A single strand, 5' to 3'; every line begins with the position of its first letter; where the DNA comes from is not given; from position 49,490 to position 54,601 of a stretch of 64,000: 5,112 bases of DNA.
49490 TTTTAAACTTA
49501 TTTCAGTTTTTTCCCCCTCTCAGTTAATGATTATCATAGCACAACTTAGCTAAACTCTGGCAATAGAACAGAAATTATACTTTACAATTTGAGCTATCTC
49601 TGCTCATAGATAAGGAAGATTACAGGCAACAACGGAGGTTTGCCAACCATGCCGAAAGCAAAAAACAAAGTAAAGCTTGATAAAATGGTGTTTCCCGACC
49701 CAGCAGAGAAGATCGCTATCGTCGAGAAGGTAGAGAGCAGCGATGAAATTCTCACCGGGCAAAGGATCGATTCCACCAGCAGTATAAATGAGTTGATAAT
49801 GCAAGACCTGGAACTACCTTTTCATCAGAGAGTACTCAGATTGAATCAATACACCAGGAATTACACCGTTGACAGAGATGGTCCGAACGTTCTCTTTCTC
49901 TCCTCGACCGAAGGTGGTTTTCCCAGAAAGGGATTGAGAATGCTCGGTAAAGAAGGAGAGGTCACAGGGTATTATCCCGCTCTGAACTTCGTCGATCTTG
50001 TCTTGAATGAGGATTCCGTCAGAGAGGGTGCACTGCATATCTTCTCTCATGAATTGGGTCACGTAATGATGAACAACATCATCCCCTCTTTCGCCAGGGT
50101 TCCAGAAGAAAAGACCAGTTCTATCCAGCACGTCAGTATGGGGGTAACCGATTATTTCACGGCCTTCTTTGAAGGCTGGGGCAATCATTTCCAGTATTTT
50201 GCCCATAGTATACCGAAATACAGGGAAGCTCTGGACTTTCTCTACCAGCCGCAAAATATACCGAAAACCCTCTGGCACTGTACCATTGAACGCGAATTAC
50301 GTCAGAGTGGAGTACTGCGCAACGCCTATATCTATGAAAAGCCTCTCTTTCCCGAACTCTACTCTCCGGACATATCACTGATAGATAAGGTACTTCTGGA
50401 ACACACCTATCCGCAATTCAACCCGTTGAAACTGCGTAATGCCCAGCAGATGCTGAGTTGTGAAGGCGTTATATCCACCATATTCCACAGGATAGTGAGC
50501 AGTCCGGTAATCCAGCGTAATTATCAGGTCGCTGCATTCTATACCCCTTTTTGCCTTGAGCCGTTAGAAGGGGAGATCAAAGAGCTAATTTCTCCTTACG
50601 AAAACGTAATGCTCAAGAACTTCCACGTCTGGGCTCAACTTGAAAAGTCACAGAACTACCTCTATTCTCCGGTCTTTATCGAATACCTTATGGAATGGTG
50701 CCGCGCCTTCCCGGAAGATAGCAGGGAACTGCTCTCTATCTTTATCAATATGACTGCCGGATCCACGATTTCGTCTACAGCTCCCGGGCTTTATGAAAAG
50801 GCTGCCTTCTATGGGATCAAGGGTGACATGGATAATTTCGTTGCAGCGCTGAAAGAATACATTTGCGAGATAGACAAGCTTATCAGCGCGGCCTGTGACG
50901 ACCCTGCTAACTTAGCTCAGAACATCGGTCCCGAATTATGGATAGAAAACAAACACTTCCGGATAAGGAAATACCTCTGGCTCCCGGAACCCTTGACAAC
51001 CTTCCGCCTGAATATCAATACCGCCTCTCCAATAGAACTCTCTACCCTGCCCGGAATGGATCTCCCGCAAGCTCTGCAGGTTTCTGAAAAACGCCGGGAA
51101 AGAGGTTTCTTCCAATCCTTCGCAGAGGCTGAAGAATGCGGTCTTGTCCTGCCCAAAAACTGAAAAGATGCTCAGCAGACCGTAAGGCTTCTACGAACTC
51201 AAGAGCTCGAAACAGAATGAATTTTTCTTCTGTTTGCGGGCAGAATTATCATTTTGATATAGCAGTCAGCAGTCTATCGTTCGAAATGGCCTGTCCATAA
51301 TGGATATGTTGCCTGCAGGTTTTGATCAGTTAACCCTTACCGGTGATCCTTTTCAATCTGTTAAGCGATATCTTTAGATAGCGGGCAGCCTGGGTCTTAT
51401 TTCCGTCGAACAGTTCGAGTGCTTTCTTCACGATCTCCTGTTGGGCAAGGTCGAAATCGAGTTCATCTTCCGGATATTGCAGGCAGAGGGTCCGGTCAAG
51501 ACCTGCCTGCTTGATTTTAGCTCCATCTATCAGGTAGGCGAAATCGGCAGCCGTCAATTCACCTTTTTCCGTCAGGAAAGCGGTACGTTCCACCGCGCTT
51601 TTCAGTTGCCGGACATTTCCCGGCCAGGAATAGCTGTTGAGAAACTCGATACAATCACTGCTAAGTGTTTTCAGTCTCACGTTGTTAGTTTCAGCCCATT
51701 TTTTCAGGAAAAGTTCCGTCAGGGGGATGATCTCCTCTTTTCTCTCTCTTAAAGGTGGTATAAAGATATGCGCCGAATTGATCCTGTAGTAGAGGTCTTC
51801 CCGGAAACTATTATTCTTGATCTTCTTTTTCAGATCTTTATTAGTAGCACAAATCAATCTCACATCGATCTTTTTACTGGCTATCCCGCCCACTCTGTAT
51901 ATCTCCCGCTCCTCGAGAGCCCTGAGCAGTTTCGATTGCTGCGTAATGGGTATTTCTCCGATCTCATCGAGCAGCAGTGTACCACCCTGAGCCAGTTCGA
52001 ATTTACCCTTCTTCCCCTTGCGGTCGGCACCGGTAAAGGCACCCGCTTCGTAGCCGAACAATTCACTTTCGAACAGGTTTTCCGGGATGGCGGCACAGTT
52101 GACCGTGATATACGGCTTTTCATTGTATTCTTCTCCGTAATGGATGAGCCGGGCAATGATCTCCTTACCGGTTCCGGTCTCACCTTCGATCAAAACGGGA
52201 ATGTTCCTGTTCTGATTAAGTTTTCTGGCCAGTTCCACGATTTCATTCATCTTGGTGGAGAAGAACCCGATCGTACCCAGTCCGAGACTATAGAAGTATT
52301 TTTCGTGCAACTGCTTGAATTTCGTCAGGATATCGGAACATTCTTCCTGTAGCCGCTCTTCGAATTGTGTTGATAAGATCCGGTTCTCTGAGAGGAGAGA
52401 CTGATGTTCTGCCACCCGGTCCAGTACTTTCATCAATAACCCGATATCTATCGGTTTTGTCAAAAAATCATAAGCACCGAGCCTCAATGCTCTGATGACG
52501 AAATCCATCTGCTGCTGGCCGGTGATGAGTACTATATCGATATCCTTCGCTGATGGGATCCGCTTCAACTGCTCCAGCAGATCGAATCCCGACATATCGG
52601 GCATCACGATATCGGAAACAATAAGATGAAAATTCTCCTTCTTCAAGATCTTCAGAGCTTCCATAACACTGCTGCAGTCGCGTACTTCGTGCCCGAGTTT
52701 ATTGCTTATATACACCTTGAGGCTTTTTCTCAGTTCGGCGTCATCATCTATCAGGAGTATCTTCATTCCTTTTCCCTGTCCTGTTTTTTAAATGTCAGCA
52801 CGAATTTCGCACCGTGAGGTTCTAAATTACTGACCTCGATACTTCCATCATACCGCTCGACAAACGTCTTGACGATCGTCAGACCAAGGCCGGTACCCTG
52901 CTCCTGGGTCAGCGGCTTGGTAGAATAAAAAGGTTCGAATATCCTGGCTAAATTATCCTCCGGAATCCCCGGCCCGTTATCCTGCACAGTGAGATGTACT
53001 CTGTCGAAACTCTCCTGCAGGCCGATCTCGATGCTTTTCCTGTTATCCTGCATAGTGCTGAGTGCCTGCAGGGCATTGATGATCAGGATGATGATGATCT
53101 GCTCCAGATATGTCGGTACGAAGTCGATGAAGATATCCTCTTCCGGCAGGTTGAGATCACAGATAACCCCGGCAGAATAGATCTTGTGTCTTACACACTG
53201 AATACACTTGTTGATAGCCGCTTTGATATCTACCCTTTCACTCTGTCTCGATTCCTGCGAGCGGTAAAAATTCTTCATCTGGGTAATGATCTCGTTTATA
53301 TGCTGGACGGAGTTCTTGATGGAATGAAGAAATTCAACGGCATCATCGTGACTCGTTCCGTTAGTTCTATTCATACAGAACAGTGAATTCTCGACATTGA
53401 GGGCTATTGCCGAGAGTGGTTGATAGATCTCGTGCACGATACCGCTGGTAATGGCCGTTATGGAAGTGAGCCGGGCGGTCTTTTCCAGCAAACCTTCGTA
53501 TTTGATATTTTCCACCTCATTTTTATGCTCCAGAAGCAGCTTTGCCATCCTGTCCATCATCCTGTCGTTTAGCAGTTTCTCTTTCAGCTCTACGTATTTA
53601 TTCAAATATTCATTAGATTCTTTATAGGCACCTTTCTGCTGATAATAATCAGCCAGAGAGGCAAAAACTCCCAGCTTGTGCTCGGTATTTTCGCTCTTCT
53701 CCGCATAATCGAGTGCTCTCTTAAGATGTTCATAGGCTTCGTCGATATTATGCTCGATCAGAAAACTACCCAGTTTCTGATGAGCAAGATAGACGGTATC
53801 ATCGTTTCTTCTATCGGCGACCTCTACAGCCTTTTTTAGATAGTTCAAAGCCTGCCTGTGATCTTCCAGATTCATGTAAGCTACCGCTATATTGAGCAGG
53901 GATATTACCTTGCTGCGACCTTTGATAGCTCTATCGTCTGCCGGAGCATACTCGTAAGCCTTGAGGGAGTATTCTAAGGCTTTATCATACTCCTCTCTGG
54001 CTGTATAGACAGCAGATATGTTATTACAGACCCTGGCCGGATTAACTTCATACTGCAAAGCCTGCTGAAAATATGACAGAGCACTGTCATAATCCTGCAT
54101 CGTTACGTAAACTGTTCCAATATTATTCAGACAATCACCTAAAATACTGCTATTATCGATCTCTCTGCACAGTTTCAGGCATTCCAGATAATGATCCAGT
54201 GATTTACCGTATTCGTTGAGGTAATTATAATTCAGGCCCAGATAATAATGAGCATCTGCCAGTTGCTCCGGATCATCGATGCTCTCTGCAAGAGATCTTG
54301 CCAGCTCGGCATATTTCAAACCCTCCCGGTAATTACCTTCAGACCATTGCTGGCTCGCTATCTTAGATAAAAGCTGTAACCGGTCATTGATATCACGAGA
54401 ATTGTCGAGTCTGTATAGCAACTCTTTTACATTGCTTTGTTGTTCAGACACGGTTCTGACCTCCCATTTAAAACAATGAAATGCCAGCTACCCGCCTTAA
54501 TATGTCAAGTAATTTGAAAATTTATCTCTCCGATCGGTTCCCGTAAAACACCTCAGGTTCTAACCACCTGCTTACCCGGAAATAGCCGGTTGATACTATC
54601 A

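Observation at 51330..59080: Self-contained sigma-54 circuit: cytoplasmic TPR kinase plus GAFTGA activator, divergent from a perfect -24/-12 promoter driving a two-gene T9SS-cargo operon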

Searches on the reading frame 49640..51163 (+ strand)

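Call 3: search_protein_families(library=pfam, proteins=[window:49640-51163:+], max_evalue=0.01)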
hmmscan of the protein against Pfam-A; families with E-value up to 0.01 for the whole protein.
window:49640-51163:+ (507 aa): 1 family
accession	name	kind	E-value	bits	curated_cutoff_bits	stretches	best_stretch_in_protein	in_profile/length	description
PF12836.13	HHH_3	-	0.00046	20.7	27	1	457-495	6-44/65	Helix-hairpin-helix motif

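Call 4: search_protein_families(library=ncbifam, proteins=[window:49640-51163:+], max_evalue=0.01)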
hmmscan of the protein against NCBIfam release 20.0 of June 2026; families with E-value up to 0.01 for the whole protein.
window:49640-51163:+ (507 aa): 2 families
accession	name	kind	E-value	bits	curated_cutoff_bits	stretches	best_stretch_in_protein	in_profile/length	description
TIGR01259.1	comE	subfamily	0.0026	17.7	152.35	1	456-496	59-99/120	comEA protein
NF037980.1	T2SS_GspK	equivalog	0.0081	15.7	130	0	443-490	201-247/307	type II secretion system minor pseudopilin GspK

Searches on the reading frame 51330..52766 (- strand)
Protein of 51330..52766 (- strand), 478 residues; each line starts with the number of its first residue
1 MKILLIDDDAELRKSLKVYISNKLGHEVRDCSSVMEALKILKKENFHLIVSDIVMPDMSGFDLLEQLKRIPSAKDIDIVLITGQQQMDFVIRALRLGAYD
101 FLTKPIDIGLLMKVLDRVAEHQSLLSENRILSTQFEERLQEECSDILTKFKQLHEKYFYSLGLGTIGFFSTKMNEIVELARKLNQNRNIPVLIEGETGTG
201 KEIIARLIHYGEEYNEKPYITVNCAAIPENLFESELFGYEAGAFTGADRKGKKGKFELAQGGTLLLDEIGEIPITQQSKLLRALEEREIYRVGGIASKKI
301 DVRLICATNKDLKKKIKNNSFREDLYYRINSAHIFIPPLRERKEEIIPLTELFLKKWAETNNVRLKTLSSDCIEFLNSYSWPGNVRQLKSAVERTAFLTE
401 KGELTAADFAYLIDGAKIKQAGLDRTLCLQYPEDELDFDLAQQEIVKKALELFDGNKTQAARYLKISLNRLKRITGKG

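Call 3: search_protein_families(library=pfam, proteins=[window:51330-52766:-], max_evalue=0.01)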
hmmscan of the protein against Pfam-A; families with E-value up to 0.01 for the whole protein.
window:51330-52766:- (478 aa): 7 families
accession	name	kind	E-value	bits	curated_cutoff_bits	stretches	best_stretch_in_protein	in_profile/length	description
PF00158.32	Sigma54_activat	-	4.3e-66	222.2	20.2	1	170-334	5-167/168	Sigma-54 interaction domain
PF00072.30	Response_reg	-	2.7e-26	92.3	30.2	1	3-115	1-110/111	Response regulator receiver domain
PF14532.12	Sigma54_activ_2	-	2.4e-21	76.8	25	1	176-339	7-138/138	Sigma-54 interaction domain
PF25601.1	AAA_lid_14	-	7.6e-20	71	27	1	340-414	1-75/87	AAA+ ATPase lid domain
PF02954.25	HTH_8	-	6.3e-06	26.3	22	1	443-471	7-35/42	Bacterial regulatory protein, Fis family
PF07728.20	AAA_5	-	2.4e-05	24.8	22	1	190-311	1-124/139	AAA domain (dynein-related subfamily)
PF01078.27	Mg_chelatase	-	0.00028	20.8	20.3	1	239-309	85-157/207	Magnesium chelatase, subunit ChlI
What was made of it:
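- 51330..52766 (-): NtrC-family response regulator and bacterial enhancer-binding protein (478 aa): REC, AAA+ sigma-54 interaction domain, lid, Fis-type HTH. Pfam Sigma54_activat 4e-66, Response_reg 3e-26, AAA_lid_14, HTH_8 (call 3).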

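Call 4: search_protein_families(library=ncbifam, proteins=[window:51330-52766:-], max_evalue=0.01)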
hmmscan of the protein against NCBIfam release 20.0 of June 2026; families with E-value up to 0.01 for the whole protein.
window:51330-52766:- (478 aa): 116 families (the best 25 are shown)
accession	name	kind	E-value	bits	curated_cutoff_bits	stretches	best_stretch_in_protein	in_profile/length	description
TIGR02915.1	PEP_resp_reg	equivalog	2.3e-104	349.8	502.6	1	3-468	1-432/445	PEP-CTERM-box response regulator transcription factor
TIGR01818.1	ntrC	equivalog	2.3e-103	346.5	558.6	2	172-413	142-381/463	nitrogen regulation protein NR(I)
NF008469.0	PRK11361.1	equivalog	3.9e-102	342.3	714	1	2-468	6-444/461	acetoacetate metabolism transcriptional regulator AtoC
NF049963.1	RespRegFlgRCampy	domain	3.3e-101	339.2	750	1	1-420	1-386/429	fla regulon two-component system response regulator FlgR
NF041552.1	TF_PrdR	equivalog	2.2e-99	333.4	795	1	164-467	267-565/577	sigma-54 dependent transcriptional regulator PrdR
TIGR01817.1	nifA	equivalog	6.9e-94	315.5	528.85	1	165-412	197-441/534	nif-specific transcriptional activator NifA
NF011695.0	PRK15115.1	equivalog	8.9e-87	291.7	763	2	170-463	141-421/445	two-component system response regulator GlrR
NF050807.1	TransRegFlbDCaul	equivalog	1.6e-86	291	750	1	172-472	126-432/454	sigma-54-dependent transcriptional regulator FlbD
NF038308.1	RNA_repair_RtcR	equivalog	1.8e-85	287.8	650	1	146-472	163-505/530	RNA repair transcriptional activator RtcR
NF007689.0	PRK10365.1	equivalog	3.8e-85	286.3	760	2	183-468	157-432/441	sigma-54-dependent response regulator transcription factor ZraR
NF051870.1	NAssimRespRegNtrX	equivalog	3.3e-83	280.1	600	2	170-464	145-436/452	nitrogen assimilation response regulator NtrX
NF041946.1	LuxO_transreg_Vib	equivalog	1.7e-82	277.7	800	1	8-471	4-453/463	quorum-sensing sigma-54 dependent transcriptional regulator LuxO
NF003451.0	PRK05022.1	equivalog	3e-82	277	476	1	183-475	208-505/512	nitric oxide reductase transcriptional regulator NorR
NF008176.1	PRK10923.1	equivalog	4.7e-82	276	620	1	3-406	6-378/469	nitrogen regulation protein NR(I)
TIGR02329.1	propionate_PrpR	equivalog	2.1e-79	267.6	499.2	1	170-473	218-522/526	propionate catabolism operon regulatory protein PrpR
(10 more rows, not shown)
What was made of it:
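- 51330..52766 (-): Best NCBIfam model is PrsR (TIGR02915), 349.8 bits against a cut-off of 502.6 (call 4).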

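Call 66: find_related_loci(query=window:51330-52766:-, collection=metagenome_contigs, flank=6000)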
Query window:51330-52766:- (478 aa) in metagenome_contigs; peptide patterns used: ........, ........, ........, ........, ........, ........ (x = any residue, [..] = any of these).
531 stretches matched a pattern; 413 encode a relative of the query (tblastn E <= 1e-3); the best 80 are kept; 80 distinct loci.
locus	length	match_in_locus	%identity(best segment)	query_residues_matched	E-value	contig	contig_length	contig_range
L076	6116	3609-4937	37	3-477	2e-94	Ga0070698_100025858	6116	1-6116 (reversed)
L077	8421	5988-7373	35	2-473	5e-84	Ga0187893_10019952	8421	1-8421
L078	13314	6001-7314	35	2-466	2e-83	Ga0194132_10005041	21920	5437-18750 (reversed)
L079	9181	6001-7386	35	2-473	4e-83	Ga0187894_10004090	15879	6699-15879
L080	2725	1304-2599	37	2-467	6e-85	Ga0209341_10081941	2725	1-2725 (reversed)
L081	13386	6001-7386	35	2-473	1e-81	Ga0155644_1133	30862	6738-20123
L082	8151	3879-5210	35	3-474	1e-81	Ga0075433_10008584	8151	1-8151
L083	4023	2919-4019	39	2-395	3e-80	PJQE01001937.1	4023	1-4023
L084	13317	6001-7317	36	1-465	3e-78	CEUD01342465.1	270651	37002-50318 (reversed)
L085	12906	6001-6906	45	163-467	2e-77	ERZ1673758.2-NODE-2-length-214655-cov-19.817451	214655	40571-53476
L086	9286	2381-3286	45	163-467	1e-77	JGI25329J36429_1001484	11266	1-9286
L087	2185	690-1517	47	191-467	1e-76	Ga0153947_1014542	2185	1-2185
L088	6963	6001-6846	43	191-474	2e-73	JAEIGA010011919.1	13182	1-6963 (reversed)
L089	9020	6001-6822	45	188-467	7e-71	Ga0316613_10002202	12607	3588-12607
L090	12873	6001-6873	45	170-467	8e-71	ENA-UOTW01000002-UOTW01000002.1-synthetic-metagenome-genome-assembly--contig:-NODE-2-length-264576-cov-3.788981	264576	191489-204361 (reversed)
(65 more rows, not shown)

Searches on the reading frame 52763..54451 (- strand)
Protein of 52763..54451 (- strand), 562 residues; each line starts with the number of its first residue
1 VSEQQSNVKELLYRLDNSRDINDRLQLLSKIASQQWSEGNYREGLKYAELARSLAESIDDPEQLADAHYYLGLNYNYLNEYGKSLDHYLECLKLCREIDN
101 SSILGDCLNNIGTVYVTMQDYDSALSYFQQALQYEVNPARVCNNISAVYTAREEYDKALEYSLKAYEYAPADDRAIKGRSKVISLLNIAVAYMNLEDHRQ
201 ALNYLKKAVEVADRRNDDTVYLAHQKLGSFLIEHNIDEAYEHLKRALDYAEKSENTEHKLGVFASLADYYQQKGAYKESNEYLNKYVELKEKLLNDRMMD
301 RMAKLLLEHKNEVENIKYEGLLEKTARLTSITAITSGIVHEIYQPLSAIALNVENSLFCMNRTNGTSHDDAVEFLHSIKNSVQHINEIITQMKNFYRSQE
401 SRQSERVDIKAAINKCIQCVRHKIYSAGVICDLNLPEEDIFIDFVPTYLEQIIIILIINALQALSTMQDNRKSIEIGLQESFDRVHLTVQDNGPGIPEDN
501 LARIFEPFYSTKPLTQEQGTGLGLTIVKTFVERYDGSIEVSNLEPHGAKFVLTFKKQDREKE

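Call 3: search_protein_families(library=pfam, proteins=[window:52763-54451:-], max_evalue=0.01)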
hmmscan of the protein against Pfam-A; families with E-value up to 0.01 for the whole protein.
window:52763-54451:- (562 aa): 20 families
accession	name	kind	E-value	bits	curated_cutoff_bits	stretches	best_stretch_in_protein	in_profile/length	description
PF13424.12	TPR_12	-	3.6e-28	98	30.1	5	64-133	2-73/77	Tetratricopeptide repeat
PF02518.31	HATPase_c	-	1.9e-24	86.7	26.4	1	446-557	3-110/111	Histidine kinase-, DNA gyrase B-, and HSP90-like ATPase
PF07719.23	TPR_2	-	4.5e-17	61.1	27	1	106-134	2-30/34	Tetratricopeptide repeat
PF00515.34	TPR_1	-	3.3e-16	58.8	27.8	3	106-133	2-29/34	Tetratricopeptide repeat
PF13181.12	TPR_8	-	2.3e-14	52.7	25.7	2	184-212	3-31/34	Tetratricopeptide repeat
PF13374.12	TPR_10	-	7.5e-13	48.5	27.5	2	106-133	3-30/42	Tetratricopeptide repeat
PF13176.12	TPR_7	-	4.7e-09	36.1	27.9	0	184-217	1-34/36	Tetratricopeptide repeat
PF17874.7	TPR_MalT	-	2.1e-08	34.3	45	1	148-302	10-164/336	MalT-like TPR region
PF00512.31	HisKA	-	2.3e-06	28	26.9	1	334-400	5-65/66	His Kinase A (phospho-acceptor) domain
PF14501.12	HATPase_c_5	-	2.8e-06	27.6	22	1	451-542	8-90/102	GHKL domain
PF14559.12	TPR_19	-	1.5e-05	25.7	25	1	118-160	4-46/68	Tetratricopeptide repeat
PF13174.12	TPR_6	-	2e-05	25.3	26.3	0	184-210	2-28/33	Tetratricopeptide repeat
PF22883.1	Consortin_N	-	2.2e-05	24.7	27.7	0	102-129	3-30/52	Consortin, N-terminal domain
PF25068.1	ARM_TT21_4th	-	0.00051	20.8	30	1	110-214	4-105/153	Tetratricopeptide repeat protein 21 forth ARM domain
PF22703.2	Cdc6_lid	-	0.00078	19.7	27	0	190-224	28-62/68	Cdc6 AAA+ ATPase-type lid domain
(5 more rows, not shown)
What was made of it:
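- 52763..54451 (-): Soluble TPR-HisKA-HATPase_c histidine kinase (562 aa). GTG start with a GGAGG 8 nt upstream; 4-nt overlap with the regulator gene. Pfam TPR_12 (5 stretches), HisKA, HATPase_c (call 3).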

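Call 4: search_protein_families(library=ncbifam, proteins=[window:52763-54451:-], max_evalue=0.01)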
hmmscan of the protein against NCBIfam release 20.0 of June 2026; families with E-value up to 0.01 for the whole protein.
window:52763-54451:- (562 aa): 93 families (the best 25 are shown)
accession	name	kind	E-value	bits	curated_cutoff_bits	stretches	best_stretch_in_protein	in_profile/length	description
NF008468.0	PRK11360.1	equivalog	1.1e-39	136.3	646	1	314-560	379-612/616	two-component system sensor histidine kinase AtoS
NF010411.0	PRK13837.1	equivalog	1.1e-32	113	647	1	301-555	420-674/828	two-component system VirA-like sensor kinase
NF052574.1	HisKinEspCMyxo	equivalog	4.4e-30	104.5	1200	1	323-552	409-633/785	serine histidine kinase EspC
NF007688.0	PRK10364.1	equivalog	5.3e-29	101.3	479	1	322-557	231-452/460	two-component system sensor histidine kinase ZraS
NF046044.1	PnpS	equivalog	1.1e-28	100.4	400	1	340-554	179-389/390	two-component system histidine kinase PnpS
NF008312.0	PRK11100.1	equivalog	4.6e-28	98.3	356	1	330-557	255-475/477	two-component system sensor histidine kinase CreC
NF040750.1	tetrathio_HK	equivalog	1.6e-27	96.2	750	1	308-544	317-542/555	tetrathionate respiration histidine kinase TtrS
NF047497.1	HK_LIC_12097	equivalog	8.9e-26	90.5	500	1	325-545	144-356/367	LIC_12097 family sensor histidine kinase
NF038348.1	T2SS_HK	subfamily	1.3e-25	89.9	450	1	382-553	408-570/574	histidine kinase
NF052573.1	HisKinEspAMyxo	equivalog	2.7e-24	85.2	1400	1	305-561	358-616/755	serine histidine kinase EspA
TIGR02966.1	phoR_proteo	equivalog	3.6e-24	85.4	334.2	1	337-554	120-333/333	phosphate regulon sensor histidine kinase PhoR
NF007004.0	PRK09467.1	equivalog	4.4e-24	85.1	415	1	334-551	235-431/440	two-component system sensor histidine kinase EnvZ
NF053520.1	HK_Porph_FimS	equivalog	3e-23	82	600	2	53-310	72-334/618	sensor histidine kinase FimS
NF047794.1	HisKinPtgB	equivalog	7.6e-23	80.6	1000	1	322-556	433-655/656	two-component system sensor histidine kinase PgtB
TIGR02938.1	nifL_nitrog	equivalog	3.6e-21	75.3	242.45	1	320-554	265-492/494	nitrogen fixation negative regulator NifL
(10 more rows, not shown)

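Call 12: find_homologous_proteins(query=window:52763-54451:-, max_evalue=1e-10)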
Query window:52763-54451:- (562 aa): 457 proteins with E <= 1e-10 among 8000 candidates; the best 120 are listed.
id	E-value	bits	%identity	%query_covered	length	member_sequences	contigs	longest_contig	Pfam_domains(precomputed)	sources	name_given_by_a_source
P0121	0.0e+0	1244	100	100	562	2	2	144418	PF13176.13,PF00512.32,PF13374.13,PF14559.13,PF17874.8,PF00515.35,PF13424.13,PF21033.5,PF02518.32,PF13181.13,PF07719.24,PF13174.13,PF14501.13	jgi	-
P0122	2.7e-42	163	26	90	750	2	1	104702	PF13414.13,PF13176.13,PF00512.32,PF13428.13,PF13374.13,PF17874.8,PF00515.35,PF13424.13,PF02518.32,PF14938.13,PF13432.13,PF13181.13,PF07719.24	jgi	jgi:two-component system, NtrC family, sensor kinase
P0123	6.1e-32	129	34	43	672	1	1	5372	PF14827.13,PF02518.32,PF00512.32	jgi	-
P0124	5.5e-31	126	28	56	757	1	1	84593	PF00515.35,PF13424.13,PF13176.13,PF02518.32,PF14938.13,PF00512.32,PF13428.13,PF13181.13,PF07719.24,PF13374.13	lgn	-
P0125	5.7e-31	126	31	42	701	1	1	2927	PF13431.13,PF13176.13,PF24885.2,PF00512.32,PF13374.13,PF17874.8,PF00515.35,PF13424.13,PF28559.1,PF02518.32,PF14938.13,PF13181.13,PF07719.24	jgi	jgi:signal transduction histidine kinase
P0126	2.6e-30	124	27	46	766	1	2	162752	PF13431.13,PF13176.13,PF00512.32,PF13428.13,PF13374.13,PF17874.8,PF00515.35,PF13424.13,PF28559.1,PF02518.32,PF14938.13,PF13432.13,PF13589.13,PF13181.13,PF07719.24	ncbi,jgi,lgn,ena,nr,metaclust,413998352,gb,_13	ncbi:MAG TPA: hypothetical protein DCG75_09160 [Bacteroidales bacterium]|nr:hypothetical protein [Ba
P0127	8.8e-30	122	23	54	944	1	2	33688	PF13414.13,PF13176.13,PF24885.2,PF00512.32,PF00072.31,PF13374.13,PF00515.35,PF13424.13,PF28559.1,PF08448.17,PF02518.32,PF13181.13,PF07719.24,PF13174.13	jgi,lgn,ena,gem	-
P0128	9.5e-30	122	28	45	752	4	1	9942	PF10602.16,PF13176.13,PF00512.32,PF13428.13,PF13374.13,PF17874.8,PF00515.35,PF13424.13,PF02518.32,PF13432.13,PF13181.13,PF07719.24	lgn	-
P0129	3.9e-29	120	23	92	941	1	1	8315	PF17874.8,PF00515.35,PF13424.13,PF13176.13,PF02518.32,PF00512.32,PF13181.13,PF07719.24,PF13374.13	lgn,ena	-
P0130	5.9e-29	119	24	91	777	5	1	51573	PF13431.13,PF12862.14,PF13414.13,PF13176.13,PF24885.2,PF13428.13,PF13374.13,PF07721.21,PF17874.8,PF00515.35,PF13424.13,PF28559.1,PF02518.32,PF14938.13,PF13432.13,PF13181.13,PF07719.24,PF13174.13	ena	-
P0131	1.1e-28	118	26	92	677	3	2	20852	PF13176.13,PF24885.2,PF00512.32,PF13428.13,PF13374.13,PF17874.8,PF00515.35,PF13424.13,PF28559.1,PF02518.32,PF13432.13,PF13181.13,PF07719.24,PF13174.13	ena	-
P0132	1.6e-27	115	29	43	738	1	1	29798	PF10602.16,PF07720.19,PF13414.13,PF13487.13,PF10952.16,PF12477.14,PF13176.13,PF24885.2,PF13428.13,PF13374.13,PF17874.8,PF00515.35,PF04212.25,PF13424.13,PF28559.1,PF21033.5,PF14938.13,PF13432.13,PF13181.13,PF07719.24,PF13174.13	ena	-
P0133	3.2e-27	114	23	50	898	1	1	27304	PF10602.16,PF13426.14,PF13414.13,PF13176.13,PF24885.2,PF00512.32,PF18768.8,PF13428.13,PF13374.13,PF08447.19,PF13371.13,PF17874.8,PF00515.35,PF13424.13,PF28559.1,PF21033.5,PF08448.17,PF02518.32,PF00989.32,PF13181.13,PF07719.24,PF13174.13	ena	-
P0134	2.0e-26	111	27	42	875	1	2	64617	PF20968.4,PF13581.13,PF02518.32,PF00512.32,PF00072.31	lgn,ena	-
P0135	2.1e-26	111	26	92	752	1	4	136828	PF13176.13,PF24885.2,PF00512.32,PF13428.13,PF13374.13,PF17874.8,PF00515.35,PF13424.13,PF02518.32,PF13432.13,PF13181.13,PF07719.24,PF13174.13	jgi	jgi:signal transduction histidine kinase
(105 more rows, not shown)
